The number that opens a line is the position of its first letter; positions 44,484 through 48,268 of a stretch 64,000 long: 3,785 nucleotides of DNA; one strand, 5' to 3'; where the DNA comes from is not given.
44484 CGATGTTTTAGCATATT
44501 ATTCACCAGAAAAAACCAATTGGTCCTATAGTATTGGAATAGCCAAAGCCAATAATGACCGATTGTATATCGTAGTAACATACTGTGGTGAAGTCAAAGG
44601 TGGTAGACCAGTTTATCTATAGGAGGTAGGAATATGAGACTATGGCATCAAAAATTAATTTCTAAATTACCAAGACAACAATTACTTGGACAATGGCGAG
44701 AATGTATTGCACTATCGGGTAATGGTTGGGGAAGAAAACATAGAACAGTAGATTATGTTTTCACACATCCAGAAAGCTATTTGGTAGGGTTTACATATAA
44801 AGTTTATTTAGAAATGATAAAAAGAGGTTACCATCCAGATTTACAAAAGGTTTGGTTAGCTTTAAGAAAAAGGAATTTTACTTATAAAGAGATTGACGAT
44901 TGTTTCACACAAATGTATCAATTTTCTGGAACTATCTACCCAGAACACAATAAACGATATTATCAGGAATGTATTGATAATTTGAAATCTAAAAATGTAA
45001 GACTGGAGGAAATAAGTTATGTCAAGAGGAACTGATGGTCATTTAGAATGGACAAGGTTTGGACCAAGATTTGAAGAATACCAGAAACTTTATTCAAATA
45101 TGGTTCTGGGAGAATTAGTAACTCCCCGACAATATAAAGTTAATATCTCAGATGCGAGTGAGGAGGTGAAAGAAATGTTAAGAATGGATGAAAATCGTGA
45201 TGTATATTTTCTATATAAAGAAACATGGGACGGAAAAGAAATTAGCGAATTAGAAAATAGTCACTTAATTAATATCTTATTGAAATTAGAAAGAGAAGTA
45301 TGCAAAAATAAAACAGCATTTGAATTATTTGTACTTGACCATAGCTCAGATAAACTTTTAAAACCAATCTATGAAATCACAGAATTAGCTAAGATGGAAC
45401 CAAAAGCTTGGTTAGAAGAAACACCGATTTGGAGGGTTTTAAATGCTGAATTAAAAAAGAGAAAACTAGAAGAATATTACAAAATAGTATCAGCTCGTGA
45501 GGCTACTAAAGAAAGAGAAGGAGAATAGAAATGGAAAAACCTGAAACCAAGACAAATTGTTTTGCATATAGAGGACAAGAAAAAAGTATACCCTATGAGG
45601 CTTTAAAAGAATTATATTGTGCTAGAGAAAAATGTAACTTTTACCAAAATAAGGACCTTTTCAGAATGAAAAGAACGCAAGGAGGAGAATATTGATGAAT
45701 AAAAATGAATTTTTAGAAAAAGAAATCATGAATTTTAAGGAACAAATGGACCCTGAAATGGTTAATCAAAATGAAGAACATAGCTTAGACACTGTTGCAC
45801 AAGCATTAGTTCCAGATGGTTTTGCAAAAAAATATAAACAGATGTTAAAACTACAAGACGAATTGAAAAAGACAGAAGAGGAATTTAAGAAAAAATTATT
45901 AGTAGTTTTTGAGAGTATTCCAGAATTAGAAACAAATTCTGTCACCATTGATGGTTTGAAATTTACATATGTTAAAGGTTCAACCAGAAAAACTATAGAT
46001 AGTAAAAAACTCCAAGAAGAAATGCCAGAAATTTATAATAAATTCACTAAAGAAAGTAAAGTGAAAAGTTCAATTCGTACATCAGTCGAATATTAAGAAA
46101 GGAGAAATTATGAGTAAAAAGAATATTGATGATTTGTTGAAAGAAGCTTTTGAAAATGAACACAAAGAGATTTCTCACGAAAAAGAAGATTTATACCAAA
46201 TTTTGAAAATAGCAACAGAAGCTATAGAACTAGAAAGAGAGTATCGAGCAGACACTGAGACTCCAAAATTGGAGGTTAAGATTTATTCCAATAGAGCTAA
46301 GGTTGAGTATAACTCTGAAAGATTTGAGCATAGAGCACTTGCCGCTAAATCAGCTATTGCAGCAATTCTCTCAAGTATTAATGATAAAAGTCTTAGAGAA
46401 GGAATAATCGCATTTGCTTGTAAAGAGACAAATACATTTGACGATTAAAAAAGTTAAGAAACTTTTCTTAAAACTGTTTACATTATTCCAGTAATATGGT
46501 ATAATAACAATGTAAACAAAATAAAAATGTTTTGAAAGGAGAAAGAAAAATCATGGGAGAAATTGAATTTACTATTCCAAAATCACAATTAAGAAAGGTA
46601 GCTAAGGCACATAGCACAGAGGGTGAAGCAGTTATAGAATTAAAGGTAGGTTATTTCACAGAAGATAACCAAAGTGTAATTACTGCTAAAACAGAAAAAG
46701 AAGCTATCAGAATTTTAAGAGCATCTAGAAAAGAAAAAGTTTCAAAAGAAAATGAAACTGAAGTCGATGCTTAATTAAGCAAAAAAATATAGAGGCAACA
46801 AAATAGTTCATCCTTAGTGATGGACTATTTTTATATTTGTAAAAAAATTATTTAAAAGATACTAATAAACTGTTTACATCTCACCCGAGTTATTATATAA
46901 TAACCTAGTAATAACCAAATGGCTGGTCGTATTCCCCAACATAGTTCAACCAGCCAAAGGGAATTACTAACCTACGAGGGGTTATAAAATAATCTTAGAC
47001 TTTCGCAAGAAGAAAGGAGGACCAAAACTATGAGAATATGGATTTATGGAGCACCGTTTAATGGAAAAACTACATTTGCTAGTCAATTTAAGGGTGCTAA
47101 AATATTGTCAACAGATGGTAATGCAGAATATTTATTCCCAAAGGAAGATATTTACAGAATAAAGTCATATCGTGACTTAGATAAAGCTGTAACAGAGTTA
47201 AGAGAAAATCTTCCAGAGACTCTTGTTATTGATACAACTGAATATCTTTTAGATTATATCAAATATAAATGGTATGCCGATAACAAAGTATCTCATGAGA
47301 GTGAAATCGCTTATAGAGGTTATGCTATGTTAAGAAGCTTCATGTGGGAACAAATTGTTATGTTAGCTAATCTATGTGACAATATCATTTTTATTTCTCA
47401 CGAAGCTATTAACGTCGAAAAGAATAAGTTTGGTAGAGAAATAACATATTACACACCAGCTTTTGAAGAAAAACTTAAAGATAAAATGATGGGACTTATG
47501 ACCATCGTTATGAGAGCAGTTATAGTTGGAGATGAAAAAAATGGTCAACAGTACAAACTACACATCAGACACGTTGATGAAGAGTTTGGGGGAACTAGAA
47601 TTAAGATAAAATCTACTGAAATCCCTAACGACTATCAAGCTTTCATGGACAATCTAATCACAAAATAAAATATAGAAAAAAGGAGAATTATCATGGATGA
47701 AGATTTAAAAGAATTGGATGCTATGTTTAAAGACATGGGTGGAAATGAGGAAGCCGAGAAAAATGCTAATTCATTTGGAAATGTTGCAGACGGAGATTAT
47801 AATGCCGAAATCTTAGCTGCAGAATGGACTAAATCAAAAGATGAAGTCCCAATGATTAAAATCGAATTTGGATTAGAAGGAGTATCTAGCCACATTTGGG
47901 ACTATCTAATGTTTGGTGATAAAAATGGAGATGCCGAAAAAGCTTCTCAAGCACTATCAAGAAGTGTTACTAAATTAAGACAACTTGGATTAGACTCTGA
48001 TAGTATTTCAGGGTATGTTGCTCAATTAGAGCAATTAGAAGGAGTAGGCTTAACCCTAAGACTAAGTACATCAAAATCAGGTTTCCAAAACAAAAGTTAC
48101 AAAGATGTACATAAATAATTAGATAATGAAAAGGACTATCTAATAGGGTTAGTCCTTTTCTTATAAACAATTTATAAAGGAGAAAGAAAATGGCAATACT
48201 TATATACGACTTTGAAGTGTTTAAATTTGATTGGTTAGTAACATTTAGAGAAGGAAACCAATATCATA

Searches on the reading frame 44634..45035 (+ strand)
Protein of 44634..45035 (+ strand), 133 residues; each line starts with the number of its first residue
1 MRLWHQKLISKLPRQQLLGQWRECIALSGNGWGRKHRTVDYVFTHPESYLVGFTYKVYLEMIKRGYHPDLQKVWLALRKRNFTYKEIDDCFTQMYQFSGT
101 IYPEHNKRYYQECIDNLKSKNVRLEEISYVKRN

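Call 62: search_protein_families(library=phrogs, proteins=[window:44634-45035:+], max_evalue=0.0001)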
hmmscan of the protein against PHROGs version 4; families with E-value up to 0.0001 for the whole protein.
window:44634-45035:+ (133 aa): 0 families

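Call 86: search_protein_families(library=pfam, proteins=[window:44634-45035:+], max_evalue=0.01)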
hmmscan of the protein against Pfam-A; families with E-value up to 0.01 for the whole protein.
window:44634-45035:+ (133 aa): 1 family
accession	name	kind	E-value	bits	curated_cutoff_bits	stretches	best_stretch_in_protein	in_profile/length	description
PF03013.19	Pyr_excise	-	3.9e-19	69.2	23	1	1-70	1-77/81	Pyrimidine dimer DNA glycosylase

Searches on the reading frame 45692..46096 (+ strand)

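Call 62: search_protein_families(library=phrogs, proteins=[window:45692-46096:+], max_evalue=0.0001)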
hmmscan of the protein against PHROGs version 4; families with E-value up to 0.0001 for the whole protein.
window:45692-46096:+ (134 aa): 3 families
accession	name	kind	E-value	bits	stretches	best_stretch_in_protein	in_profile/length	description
phrog_6244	-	unknown function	3.4e-14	54.2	1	45-132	21-105/107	-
phrog_434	-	DNA, RNA and nucleotide metabolism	7.6e-09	36.2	1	37-131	269-362/372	RecE-like recombination exonuclease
phrog_18903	-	unknown function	3.7e-06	28.1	1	46-129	17-97/101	-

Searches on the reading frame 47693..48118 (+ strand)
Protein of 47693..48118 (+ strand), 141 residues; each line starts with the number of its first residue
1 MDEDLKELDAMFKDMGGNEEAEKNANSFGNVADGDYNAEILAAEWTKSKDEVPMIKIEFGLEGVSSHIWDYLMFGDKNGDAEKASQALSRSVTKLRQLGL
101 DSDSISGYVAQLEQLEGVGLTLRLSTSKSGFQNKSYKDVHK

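Call 3: search_protein_families(library=pfam, proteins=[window:47693-48118:+], max_evalue=0.01)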
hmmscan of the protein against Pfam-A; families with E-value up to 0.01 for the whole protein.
window:47693-48118:+ (141 aa): 0 families

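Call 4: search_protein_families(library=phrogs, proteins=[window:47693-48118:+], max_evalue=0.001)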
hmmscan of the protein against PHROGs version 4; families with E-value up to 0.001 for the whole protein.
window:47693-48118:+ (141 aa): 2 families
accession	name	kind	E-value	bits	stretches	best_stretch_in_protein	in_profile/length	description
phrog_7778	-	DNA, RNA and nucleotide metabolism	8.9e-05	23.3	1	19-62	24-70/162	single strand DNA binding protein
phrog_378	-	DNA, RNA and nucleotide metabolism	0.00023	22.5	1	21-139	8-129/163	single strand DNA binding protein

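Call 6: search_protein_families(library=ncbifam, proteins=[window:47693-48118:+], max_evalue=1)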
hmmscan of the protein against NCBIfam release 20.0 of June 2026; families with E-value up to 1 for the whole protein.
window:47693-48118:+ (141 aa): 0 families
